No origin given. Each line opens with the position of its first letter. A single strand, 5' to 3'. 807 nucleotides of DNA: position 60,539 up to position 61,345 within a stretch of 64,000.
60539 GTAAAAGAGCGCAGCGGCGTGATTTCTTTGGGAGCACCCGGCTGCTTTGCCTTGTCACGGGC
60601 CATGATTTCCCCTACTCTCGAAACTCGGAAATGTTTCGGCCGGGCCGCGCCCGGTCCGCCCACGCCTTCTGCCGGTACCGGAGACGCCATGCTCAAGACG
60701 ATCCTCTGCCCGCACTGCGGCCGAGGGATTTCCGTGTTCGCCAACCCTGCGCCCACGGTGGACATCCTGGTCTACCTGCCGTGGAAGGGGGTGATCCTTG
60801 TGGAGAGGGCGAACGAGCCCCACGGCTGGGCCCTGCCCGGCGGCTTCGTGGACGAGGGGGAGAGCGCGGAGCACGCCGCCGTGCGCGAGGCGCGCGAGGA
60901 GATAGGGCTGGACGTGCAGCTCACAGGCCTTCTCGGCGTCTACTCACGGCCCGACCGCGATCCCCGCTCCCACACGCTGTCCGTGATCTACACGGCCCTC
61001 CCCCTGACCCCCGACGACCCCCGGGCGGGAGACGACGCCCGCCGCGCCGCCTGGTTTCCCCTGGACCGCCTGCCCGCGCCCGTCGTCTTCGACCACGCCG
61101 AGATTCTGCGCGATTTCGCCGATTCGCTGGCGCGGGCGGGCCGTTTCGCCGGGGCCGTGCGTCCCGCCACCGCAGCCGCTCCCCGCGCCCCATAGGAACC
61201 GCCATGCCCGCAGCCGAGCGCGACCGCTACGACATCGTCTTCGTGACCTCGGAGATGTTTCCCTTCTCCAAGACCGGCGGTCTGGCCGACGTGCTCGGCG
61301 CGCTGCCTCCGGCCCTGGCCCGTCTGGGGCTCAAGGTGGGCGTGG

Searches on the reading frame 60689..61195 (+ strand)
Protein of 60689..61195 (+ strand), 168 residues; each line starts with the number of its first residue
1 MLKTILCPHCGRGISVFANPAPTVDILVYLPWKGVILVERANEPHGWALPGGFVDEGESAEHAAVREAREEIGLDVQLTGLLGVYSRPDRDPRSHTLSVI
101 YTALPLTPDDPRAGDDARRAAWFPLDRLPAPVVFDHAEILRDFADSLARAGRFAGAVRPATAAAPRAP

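Call 16: search_protein_families(library=pfam, proteins=[window:60689-61195:+])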
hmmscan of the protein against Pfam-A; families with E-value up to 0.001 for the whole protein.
window:60689-61195:+ (168 aa): 1 family
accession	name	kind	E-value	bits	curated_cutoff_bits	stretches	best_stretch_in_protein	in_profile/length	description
PF00293.34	NUDIX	-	9.3e-26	90.9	21.1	1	21-143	3-134/134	NUDIX domain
